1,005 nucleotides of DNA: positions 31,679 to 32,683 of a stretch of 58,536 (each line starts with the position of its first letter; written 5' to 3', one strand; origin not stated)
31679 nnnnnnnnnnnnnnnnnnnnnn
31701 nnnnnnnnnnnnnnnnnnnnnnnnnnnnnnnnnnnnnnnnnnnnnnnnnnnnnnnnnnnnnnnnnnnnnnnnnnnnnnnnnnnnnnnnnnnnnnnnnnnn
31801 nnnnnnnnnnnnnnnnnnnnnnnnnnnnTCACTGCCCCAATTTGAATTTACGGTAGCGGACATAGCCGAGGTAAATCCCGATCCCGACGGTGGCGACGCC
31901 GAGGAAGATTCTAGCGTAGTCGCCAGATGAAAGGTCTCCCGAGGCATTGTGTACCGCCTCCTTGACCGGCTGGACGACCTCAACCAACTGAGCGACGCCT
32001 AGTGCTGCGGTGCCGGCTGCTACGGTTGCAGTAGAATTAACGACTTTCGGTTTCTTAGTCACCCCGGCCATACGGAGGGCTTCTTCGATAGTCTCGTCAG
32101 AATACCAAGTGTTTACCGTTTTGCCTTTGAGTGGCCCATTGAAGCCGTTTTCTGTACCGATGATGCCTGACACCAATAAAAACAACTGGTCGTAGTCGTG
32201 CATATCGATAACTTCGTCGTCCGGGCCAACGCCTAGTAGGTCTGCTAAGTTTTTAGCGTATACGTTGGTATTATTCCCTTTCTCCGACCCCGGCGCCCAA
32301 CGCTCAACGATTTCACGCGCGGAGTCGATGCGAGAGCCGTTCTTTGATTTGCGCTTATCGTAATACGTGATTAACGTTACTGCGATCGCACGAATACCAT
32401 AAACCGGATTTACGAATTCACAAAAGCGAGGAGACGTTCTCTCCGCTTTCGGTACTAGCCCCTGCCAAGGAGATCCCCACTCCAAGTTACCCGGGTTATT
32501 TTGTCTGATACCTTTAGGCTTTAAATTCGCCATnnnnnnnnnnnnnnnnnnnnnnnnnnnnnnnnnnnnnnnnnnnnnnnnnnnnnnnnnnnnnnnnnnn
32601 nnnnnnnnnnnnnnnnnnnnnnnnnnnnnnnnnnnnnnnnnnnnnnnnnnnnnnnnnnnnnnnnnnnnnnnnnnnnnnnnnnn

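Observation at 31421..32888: Lysis cassette whose endolysin candidate carries a C-terminal hydrophobic anchor and is of unresolved family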

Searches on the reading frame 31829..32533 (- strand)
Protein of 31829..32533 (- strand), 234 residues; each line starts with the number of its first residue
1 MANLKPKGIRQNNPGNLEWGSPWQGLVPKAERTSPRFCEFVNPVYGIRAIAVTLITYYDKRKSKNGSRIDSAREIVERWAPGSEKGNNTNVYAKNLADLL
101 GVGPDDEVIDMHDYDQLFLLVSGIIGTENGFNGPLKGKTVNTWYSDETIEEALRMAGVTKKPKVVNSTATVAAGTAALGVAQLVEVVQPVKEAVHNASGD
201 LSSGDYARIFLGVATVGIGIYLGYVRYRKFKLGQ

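Call 3: search_protein_families(library=pfam, proteins=[window:31829-32533:-], max_evalue=1)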
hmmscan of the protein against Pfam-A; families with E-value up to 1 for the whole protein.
window:31829-32533:- (234 aa): 0 families

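Call 4: search_protein_families(library=phrogs, proteins=[window:31829-32533:-], max_evalue=0.01)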
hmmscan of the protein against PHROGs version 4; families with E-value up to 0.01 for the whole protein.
window:31829-32533:- (234 aa): 5 families
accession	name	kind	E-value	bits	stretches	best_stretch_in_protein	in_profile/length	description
phrog_873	-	head and packaging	1.4e-67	230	1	2-227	351-571/1277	endolysin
phrog_7182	-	other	3.2e-14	53.1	1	2-130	654-781/1228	tail injection transglycosylase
phrog_2276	-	tail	6.8e-14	52.5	1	5-158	489-623/673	tail length tape measure protein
phrog_7694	-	unknown function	1.1e-08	35.3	1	4-132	502-619/675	-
phrog_992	-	head and packaging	2.5e-07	30.7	1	8-130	166-274/764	head protein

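Call 6: search_dna_similar(query=window:31829-32533:-, collection=phages, mode=protein, max_rows=40, rows=spread)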
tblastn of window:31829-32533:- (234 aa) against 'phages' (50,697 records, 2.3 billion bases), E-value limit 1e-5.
Records with a match: 661; places in all: 662; records where one place covers at least 80% of the query: 180.
Best place of each record, by identity: >=99% 25; 95-99% 1; 80-90% 2; 60-80% 4; <60% 629.
By first word of the organism name: Salmonella 146; Escherichia 140; Pseudomonas 134; Vibrio 45; Proteus 22; Klebsiella 19; Aeromonas 17; Kayfunavirus 17; Providencia 16; Enterobacteria 9; and 31 more.
By host as written in the record: - 93; Escherichia coli 65; Pseudomonas aeruginosa 38; Pseudomonas aeruginosa PA14 32; Salmonella enterica subsp. enterica serovar Typhimurium 26; Salmonella enterica subsp. enterica serovar Typhi 22; Salmonella enterica 20; Proteus mirabilis 16; and 209 more.
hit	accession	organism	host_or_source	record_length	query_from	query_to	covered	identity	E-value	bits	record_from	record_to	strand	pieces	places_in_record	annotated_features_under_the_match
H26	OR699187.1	Salmonella phage SD-14_S20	Salmonella enterica subsp. enterica ...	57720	1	234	100%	100.0%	2e-140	439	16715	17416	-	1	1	hypothetical protein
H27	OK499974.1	Proteus phage vB_PmiS_Inception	Proteus mirabillis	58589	1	234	100%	99.6%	9e-140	437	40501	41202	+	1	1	putative lysis protein A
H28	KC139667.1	Salmonella phage FSL SP-099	Salmonella enterica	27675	1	233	100%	57.4%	3e-76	255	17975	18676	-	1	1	lysis protein A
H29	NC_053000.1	Salmonella phage SeWh-1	Salmonella enterica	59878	1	233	100%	57.4%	3e-76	255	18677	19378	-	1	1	endolysin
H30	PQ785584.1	Salmonella phage As4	Salmonella enterica subsp. enterica ...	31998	1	233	100%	57.4%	3e-75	252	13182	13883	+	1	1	hypothetical protein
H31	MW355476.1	Salmonella phage vB_SenS_BPS4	Salmonella enterica subsp. enterica ...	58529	1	233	100%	57.0%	2e-75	253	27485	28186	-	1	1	hypothetical protein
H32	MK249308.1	Salmonella phage TS13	Salmonella enterica subsp. enterica ...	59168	1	233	100%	57.0%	6e-75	251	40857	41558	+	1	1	hypothetical protein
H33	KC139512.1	Salmonella phage FSL SP-088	Salmonella enterica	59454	1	233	100%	56.5%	1e-74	251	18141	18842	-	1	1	lysis protein A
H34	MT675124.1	Providencia phage vB_PreS-PibeRecoleta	Providencia rettgeri B0142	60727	1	233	100%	53.0%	2e-68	233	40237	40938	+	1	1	lysis protein A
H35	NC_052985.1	Aeromonas phage LAh_7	Aeromonas hydrophila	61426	5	233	98%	51.3%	4e-58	203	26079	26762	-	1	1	endolysin | Rz-like spanin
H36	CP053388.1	Escherichia phage CMS-2020a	Escherichia coli strain SCU-107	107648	6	233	97%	48.1%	3e-56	198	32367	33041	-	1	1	record has no annotation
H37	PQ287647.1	Pseudomonas phage Komp_PAO1_1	Pseudomonas aeruginosa PAO1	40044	1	158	68%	41.9%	1e-24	107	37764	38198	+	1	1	endolysin | hypothetical protein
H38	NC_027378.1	Escherichia phage Seurat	Escherichia coli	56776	4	155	65%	41.6%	3e-27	114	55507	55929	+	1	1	endolysin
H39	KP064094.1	Escherichia phage CAjan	Escherichia coli K12 MG1655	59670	4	155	65%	41.6%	5e-27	114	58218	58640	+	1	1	hypothetical protein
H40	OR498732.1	Salmonella phage STP-SP5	Salmonella enterica subsp. enterica ...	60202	4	155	65%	40.9%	2e-25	109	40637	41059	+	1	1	hypothetical protein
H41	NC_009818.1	Pseudomonas phage MP22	Pseudomonas aeruginosa UCBPP-PA14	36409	4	154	65%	38.3%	5e-18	88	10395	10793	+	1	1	V: endolysin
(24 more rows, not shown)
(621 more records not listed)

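Call 7: search_solved_structures(query=window:31829-32533:-, max_evalue=1, show_alignments=2)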
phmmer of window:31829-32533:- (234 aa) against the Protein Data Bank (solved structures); distinct sequences matched with E-value up to 1: 3.
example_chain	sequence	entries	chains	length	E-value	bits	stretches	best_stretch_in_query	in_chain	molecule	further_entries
7q47_A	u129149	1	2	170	9.1e-53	182.2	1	5-163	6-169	Endolysin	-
9vvp_L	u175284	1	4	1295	3e-07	33.3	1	6-130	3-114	Gp29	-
8e73_AK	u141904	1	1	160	0.014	18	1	124-204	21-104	NDUA11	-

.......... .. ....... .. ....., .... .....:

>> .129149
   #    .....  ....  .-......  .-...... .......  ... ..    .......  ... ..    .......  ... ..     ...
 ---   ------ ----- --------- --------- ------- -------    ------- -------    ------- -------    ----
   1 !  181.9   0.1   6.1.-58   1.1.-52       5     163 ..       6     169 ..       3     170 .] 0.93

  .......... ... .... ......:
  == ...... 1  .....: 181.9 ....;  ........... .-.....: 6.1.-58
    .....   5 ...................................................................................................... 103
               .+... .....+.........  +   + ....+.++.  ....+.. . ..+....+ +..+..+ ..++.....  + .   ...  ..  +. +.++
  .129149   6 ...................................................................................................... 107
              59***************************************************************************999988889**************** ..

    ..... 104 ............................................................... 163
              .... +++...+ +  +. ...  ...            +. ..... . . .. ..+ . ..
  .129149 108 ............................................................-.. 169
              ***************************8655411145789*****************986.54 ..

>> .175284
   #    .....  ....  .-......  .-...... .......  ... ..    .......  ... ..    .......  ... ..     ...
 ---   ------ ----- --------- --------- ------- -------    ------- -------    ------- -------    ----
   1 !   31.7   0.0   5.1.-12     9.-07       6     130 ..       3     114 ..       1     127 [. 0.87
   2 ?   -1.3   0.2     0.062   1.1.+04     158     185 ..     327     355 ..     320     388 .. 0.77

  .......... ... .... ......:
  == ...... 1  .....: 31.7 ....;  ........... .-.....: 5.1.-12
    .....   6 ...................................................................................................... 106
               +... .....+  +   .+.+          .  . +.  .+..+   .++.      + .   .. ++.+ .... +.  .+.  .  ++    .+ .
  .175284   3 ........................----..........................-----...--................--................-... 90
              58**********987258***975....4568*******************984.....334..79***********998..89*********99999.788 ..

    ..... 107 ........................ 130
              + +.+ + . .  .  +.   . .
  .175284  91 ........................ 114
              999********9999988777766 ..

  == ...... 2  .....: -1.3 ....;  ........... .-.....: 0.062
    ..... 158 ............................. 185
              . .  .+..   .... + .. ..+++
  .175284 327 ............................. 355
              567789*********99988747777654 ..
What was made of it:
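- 32045..32533 (-): Endolysin catalytic domain (residues 1-163), Enc34/PHA02564 type. The catalytic Glu128 codon is at 32150-32152; Trp79 and Tyr92 are also conserved. PDB 7Q47 at E=9e-53 (call 7).
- On Enc34-type (PHA02564) endolysins with C-terminal TMD: phmmer against 7Q47 gives E=9e-53 over residues 5-163 (call 7).
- phmmer hit to 7Q47 at E=9e-53 over residues 5-163 (call 7). It occurs inside tape-measure, injection and internal virion proteins (phrog_7182, phrog_2276 and phrog_992, call 4; Kayfunavirus internal virion protein D, call 6; PDB 9VVP Gp29, call 7).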

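Call 21: find_homologous_proteins(query=window:31829-32533:-, max_evalue=0.00001)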
Query window:31829-32533:- (234 aa): 324 proteins with E <= 0.00001 among 2192 candidates; the best 120 are listed.
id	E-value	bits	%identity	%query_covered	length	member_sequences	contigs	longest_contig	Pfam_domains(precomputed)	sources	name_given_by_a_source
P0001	2.0e-152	523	100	100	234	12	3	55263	-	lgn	-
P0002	1.2e-128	445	83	100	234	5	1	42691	-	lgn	-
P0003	1.7e-124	432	82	98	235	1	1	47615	-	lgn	-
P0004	5.8e-114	397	73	100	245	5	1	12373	-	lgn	-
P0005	4.5e-104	365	67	98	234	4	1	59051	-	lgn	-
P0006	1.3e-81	291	56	100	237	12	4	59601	-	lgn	-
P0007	2.7e-81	290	56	100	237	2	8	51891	-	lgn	-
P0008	2.7e-81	290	56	100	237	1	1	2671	-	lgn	-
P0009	5.0e-81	289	58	100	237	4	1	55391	-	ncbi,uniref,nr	ncbi:endolysin [Salmonella phage 35]|uniref:Lysis protein A n=1 Tax=Salmonella phage 35 TaxID=165488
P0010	9.3e-81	289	56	100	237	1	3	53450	-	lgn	-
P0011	1.7e-80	288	57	100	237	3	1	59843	-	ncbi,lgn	ncbi:hypothetical protein AB5S46_003916 [Salmonella enterica subsp. enterica serovar Newport]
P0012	4.6e-80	286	57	100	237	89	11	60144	-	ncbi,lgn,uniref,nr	ncbi:endolysin [Salmonella phage STP-2]|uniref:Structural protein n=2 Tax=Chivirus ST101 TaxID=28461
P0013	3.1e-79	284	56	100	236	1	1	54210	-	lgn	-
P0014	3.9e-77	277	57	100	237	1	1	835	-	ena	-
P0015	1.1e-74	269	54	98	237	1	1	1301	-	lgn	-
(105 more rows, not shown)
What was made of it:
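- Closest known: M4Lys of Salmonella phage BSPM4 and the Chi/Siskin 'lysis protein A'. Same: Chivirus homologues are about 57% identical over the full length (calls 6, 21).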

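Call 31: predict_structure(alignment_id=A1)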
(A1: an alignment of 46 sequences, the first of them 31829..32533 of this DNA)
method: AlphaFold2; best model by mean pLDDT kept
length: 234 residues; sequences in the alignment: 46
mean_pLDDT: 75.8   pTM: 0.64
mean pLDDT of the five models: 75.8, 73.9, 71.3, 70.4, 66.3
residues with pLDDT >= 90: 74; 70-90: 84; 50-70: 35; < 50: 41
segments of 3 or more residues with pLDDT < 50: 1-3, 167-191, 196-204
pLDDT, mean of each block of 10 residues (from residue 1): 59 58 79 84 90 90 88 92 82 94 96 96 89 79 90 93 60 42 45 46 52 71 75 56
secondary structure, 60 per line:
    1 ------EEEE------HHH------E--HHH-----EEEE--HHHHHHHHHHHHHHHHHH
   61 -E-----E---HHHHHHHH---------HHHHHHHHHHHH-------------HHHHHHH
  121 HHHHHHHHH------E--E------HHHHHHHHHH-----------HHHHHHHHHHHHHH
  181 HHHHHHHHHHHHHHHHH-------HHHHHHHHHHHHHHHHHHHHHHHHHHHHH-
elements in order: E7-10 E37-40 H43-60 H72-79 H89-100 H114-129 H146-155 H167-197 H205-233
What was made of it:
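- On Enc34-type (PHA02564) endolysins with C-terminal TMD: The AF2 model has pLDDT 80-96 over most of the catalytic domain (call 31).
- AF2 confidence for helix 1 is low (pLDDT 42-52; call 31).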

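Call 35: fold_search(model_id=the predicted structure, library=pdb)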
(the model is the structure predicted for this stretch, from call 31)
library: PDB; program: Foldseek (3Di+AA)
matches with E <= 10: 80; with E <= 0.001: 2
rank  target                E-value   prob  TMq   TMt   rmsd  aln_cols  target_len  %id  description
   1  7q47_B                1.3e-14  1.00  0.54  0.79   4.9       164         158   48  Endolysin from bacteriophage Enc34, catalytic domain (released 2021-11-17)
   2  7q47_A                3.6e-14  1.00  0.55  0.75   5.1       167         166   50  Endolysin from bacteriophage Enc34, catalytic domain (released 2021-11-17)
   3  6sga_DD               8.7e-01  0.05  0.12  0.06  18.1       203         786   12  Body domain of the mt-SSU assemblosome from Trypanosoma brucei (released 2019-09-18)
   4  7rbx_B                1.4e+00  0.03  0.14  0.09  22.8       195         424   15  Crystal structure of isocitrate lyase and phosphorylmutase:isocitrate lyase from Brucella melitensis biovar Abortus 23 (released 2021-10-06)
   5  8swf_A                2.5e+00  0.03  0.14  0.06  13.4       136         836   10  Cryo-EM structure of NLRP3 open octamer (released 2024-02-14)
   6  7kdy_B                2.9e+00  0.03  0.15  0.07  15.5       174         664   11  Crystal structure of Streptomyces tokunonesis TokK with hydroxycobalamin, 5'-deoxyadenosine, methionine, and (2R)-pant (released 2022-01-12)
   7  3cy0                  3.4e+00  0.02  0.12  0.09  12.4       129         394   15  Crystal structure of cytochrome P450 CYP121 S237A mutant from Mycobacterium tuberculosis (released 2008-09-23)
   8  7c86_A                3.4e+00  0.02  0.11  0.09  16.6       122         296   20  Time-resolved serial femtosecond crystallography reveals early structural changes in channelrhodopsin: Dark state stru (released 2021-04-07)
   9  4kxf_K                3.6e+00  0.03  0.17  0.06  12.7       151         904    8  Crystal structure of NLRC4 reveals its autoinhibition mechanism (released 2013-07-24)
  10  8fml_A                3.6e+00  0.02  0.15  0.04  13.9       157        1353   13  Cryo-EM structure of NLR family apoptosis inhibitory protein 5 (NAIP5) in complex with a full-length flagellin (FliC)  (released 2024-01-10)
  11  4kxf_N                3.8e+00  0.03  0.17  0.06  12.6       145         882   10  Crystal structure of NLRC4 reveals its autoinhibition mechanism (released 2013-07-24)
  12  6zqb_UB               3.8e+00  0.03  0.14  0.08  45.6       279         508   13  Cryo-EM structure of the 90S pre-ribosome from Saccharomyces cerevisiae, state B2 (released 2020-09-23)
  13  7rbx_C                3.8e+00  0.02  0.14  0.09  22.7       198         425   16  Crystal structure of isocitrate lyase and phosphorylmutase:isocitrate lyase from Brucella melitensis biovar Abortus 23 (released 2021-10-06)
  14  3oq8_A                4.2e+00  0.01  0.14  0.09  23.0       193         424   14  Crystal structure of isocitrate lyase from Brucella melitensis, bound to the product mimic malonate (released 2010-09-15)
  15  6u0i_A                4.2e+00  0.01  0.10  0.15  17.9       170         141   11  Putative Antitoxin HicB3 from Escherichia coli str. K-12 substr. DH10B (released 2019-08-28)
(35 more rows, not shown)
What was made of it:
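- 32045..32533 (-): AF2 model against 7Q47: Foldseek E=1e-14, TM(target)=0.79 (calls 31, 35).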

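Call 42: get_annotated_region(hit=H35, flank=2000)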
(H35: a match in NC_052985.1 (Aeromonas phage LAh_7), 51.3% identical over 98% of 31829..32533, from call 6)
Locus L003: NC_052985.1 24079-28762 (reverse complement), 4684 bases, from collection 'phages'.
description: Aeromonas phage LAh_7, complete genome.
organism: Aeromonas phage LAh_7 (NCBI taxid 2591031)
taxonomy: Viruses; Duplodnaviria; Heunggongvirae; Uroviricota; Caudoviricetes; Casjensviridae; Sharonstreetvirus; Sharonstreetvirus LAh7
host: Aeromonas hydrophila; source: -; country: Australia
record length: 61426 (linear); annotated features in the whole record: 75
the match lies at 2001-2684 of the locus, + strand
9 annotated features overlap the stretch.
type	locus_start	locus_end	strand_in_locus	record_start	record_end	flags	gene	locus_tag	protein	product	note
CDS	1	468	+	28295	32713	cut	-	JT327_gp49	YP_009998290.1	tail protein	-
CDS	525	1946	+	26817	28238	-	-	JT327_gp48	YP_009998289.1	hypothetical protein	hypothetical protein 41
CDS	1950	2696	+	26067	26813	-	-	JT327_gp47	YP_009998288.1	endolysin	-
CDS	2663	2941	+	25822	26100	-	-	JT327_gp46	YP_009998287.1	Rz-like spanin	hypothetical protein 40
CDS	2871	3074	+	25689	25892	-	-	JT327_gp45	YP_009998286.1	Rz-like spanin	hypothetical protein 39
CDS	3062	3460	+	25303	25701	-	-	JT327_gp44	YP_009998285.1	hypothetical protein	hypothetical protein 38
CDS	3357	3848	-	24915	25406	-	-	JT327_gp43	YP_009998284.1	hypothetical protein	hypothetical protein 37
CDS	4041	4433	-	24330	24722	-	-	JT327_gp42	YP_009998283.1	hypothetical protein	hypothetical protein 36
CDS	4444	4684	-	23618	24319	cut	-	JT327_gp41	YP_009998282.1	putative 3'-phosphatase, 5'-polynucleotide kinase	-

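Call 43: get_annotated_region(hit=H36, flank=2000)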
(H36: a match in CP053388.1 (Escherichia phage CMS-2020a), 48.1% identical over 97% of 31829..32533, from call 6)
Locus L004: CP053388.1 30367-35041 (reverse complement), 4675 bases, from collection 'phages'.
description: Escherichia phage CMS-2020a, complete sequence.
organism: Escherichia phage CMS-2020a (NCBI taxid 2735572)
taxonomy: Viruses; Duplodnaviria; Heunggongvirae; Uroviricota; Caudoviricetes
host: Escherichia coli strain SCU-107; source: rectal swab from healthy college student; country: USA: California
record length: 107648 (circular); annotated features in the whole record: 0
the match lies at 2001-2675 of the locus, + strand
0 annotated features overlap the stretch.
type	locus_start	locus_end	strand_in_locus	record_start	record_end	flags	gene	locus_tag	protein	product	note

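Call 56: get_annotated_region(hit=H41, flank=3000)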
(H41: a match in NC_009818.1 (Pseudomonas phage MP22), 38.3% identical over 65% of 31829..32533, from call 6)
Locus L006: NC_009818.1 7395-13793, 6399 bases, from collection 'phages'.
description: Pseudomonas phage MP22, complete genome.
organism: Pseudomonas phage MP22 (NCBI taxid 2913978)
taxonomy: Viruses; Duplodnaviria; Heunggongvirae; Uroviricota; Caudoviricetes; Casadabanvirus; Casadabanvirus MP22
host: Pseudomonas aeruginosa UCBPP-PA14; source: -; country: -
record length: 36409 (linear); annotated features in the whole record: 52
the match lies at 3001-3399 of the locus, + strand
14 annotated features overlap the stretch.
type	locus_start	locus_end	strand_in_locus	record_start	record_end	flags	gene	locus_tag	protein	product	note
CDS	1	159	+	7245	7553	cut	orf14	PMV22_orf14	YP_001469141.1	hypothetical protein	-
CDS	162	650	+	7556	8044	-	orf15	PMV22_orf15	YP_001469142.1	hypothetical protein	-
CDS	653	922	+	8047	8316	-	orf16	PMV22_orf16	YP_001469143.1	hypothetical protein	-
CDS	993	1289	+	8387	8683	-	orf17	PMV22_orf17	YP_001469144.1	hypothetical protein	-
CDS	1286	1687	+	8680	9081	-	orf18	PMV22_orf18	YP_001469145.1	regulatory protein GemA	-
CDS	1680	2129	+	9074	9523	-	orf19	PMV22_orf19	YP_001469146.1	late transcriptional activator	-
CDS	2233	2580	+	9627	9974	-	orf19a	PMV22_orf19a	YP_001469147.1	hypothetical protein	-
CDS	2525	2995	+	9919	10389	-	orf20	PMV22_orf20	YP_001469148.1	hypothetical protein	-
CDS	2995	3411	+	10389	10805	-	V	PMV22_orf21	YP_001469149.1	endolysin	protein p5; protein V; structural virion protein; contains putative hydrophobic transmembrane domain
CDS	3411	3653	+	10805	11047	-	orf21a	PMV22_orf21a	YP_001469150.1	hypothetical protein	-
CDS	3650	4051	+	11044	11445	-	orf22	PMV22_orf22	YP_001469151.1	Rz-like spanin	-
CDS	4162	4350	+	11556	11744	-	orf23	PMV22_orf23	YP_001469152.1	hypothetical protein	-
CDS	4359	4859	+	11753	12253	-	orf24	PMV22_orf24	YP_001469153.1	DNA binding protein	-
CDS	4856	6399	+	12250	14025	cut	orf26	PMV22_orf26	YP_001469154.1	hypothetical protein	-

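Call 59: search_protein_families(library=pfam, proteins=[L006:2233-2580:+, L006:2525-2995:+, L006:2995-3411:+, L006:3411-3653:+, L006:3650-4051:+, L006:4162-4350:+, L004:1643-1978:+], max_evalue=1)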
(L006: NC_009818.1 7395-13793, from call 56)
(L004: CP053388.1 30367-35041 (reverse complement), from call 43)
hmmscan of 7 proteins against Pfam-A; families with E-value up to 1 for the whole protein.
L006:2233-2580:+ (115 aa): 2 families
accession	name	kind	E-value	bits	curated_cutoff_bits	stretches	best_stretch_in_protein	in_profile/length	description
PF23289.1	Spectrin_5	-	0.07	13.7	27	1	42-71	49-78/80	Guanine nucleotide exchange factor DBS-like, spectrin-like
PF10417.14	1-cysPrx_C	-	0.072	13.5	21.1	1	34-42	11-19/41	C-terminal domain of 1-Cys peroxiredoxin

L006:2525-2995:+ (156 aa): 1 family
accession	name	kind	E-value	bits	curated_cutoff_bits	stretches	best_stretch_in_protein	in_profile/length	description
PF19602.4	DUF6107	-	0.0025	18.4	27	1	41-139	17-102/106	Family of unknown function (DUF6107)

L006:2995-3411:+ (138 aa): 1 family
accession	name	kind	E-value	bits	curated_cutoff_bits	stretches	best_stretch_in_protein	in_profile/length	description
PF01527.26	HTH_Tnp_1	-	0.19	12.4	24.1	0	124-138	6-20/75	Transposase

L006:3411-3653:+ (80 aa): 0 families

L006:3650-4051:+ (133 aa): 1 family
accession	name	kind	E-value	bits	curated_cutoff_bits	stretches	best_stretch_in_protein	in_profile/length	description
PF18196.7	Cdh1_DBD_1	-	0.027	15.2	26.4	1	39-99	39-99/120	Chromodomain helicase DNA-binding domain 1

L006:4162-4350:+ (62 aa): 0 families

L004:1643-1978:+ (111 aa): 0 families
